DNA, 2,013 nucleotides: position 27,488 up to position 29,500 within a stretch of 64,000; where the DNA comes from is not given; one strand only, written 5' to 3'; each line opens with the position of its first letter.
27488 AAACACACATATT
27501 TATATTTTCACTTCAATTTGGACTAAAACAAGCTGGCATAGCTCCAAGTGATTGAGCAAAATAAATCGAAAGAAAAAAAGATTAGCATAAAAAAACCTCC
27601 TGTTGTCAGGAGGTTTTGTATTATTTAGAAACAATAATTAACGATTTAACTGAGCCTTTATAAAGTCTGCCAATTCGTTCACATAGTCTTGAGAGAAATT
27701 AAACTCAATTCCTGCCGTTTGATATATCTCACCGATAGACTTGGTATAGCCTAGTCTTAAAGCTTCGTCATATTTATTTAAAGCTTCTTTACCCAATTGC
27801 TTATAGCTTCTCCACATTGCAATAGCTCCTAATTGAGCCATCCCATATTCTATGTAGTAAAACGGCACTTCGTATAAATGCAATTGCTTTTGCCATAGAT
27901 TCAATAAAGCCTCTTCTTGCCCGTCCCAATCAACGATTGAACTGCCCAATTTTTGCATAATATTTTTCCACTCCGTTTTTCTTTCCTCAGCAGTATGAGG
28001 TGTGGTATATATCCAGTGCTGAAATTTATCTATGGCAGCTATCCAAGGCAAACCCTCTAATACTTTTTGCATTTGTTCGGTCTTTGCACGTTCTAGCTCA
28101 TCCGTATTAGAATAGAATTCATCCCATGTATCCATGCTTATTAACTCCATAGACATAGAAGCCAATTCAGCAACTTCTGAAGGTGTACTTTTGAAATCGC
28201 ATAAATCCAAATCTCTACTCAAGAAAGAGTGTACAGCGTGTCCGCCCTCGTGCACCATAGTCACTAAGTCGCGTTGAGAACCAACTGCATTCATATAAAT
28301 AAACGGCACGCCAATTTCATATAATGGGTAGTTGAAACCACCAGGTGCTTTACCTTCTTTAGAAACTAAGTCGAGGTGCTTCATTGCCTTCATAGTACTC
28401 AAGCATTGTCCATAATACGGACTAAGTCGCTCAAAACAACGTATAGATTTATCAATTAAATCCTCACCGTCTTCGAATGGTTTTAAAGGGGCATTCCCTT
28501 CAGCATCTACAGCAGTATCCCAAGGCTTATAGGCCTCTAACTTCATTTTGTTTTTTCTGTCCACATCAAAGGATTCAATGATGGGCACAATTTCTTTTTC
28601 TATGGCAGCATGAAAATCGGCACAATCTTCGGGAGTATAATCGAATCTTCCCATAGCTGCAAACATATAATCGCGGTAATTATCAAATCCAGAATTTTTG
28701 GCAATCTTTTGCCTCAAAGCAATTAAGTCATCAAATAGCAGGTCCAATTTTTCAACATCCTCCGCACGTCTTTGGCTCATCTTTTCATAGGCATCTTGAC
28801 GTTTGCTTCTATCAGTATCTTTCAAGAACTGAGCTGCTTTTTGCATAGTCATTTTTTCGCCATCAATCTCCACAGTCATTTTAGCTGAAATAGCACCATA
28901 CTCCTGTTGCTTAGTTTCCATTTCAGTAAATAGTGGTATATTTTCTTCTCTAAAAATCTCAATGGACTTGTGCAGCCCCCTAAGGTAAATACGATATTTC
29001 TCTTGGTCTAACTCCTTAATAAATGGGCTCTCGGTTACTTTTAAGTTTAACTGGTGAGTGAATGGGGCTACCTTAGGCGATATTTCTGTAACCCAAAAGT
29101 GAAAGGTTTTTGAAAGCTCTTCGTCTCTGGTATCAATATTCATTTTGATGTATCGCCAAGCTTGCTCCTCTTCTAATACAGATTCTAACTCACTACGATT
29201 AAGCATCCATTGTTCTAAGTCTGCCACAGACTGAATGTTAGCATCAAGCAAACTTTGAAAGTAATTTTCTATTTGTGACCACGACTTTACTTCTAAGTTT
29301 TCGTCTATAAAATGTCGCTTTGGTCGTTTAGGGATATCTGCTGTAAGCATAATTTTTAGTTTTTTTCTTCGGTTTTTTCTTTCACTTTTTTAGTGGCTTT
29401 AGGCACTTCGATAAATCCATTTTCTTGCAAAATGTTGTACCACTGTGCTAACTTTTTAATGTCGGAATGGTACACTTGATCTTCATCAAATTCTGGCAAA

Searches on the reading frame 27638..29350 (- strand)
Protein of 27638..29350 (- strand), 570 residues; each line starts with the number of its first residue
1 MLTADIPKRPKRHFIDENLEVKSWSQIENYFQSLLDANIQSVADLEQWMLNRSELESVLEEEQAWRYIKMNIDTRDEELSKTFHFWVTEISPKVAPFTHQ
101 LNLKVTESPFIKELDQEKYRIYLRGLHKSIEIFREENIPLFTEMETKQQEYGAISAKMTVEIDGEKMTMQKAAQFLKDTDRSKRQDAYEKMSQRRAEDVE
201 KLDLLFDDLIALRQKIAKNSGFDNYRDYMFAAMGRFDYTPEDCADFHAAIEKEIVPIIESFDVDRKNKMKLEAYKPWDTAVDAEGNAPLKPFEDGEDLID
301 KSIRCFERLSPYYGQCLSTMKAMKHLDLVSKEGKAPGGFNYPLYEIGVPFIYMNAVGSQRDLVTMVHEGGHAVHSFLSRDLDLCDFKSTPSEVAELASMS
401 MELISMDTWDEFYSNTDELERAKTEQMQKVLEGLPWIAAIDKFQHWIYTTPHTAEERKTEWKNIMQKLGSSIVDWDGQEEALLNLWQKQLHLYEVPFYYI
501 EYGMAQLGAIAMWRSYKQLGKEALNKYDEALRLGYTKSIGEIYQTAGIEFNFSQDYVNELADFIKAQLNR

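Call 76: search_protein_families(library=pfam, proteins=[window:27638-29350:-], max_evalue=0.001)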
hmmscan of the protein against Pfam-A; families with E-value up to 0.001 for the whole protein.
window:27638-29350:- (570 aa): 1 family
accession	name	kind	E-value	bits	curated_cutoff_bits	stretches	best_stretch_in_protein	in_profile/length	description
PF01432.26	Peptidase_M3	-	1.5e-43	150.2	27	1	176-560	3-455/457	Peptidase family M3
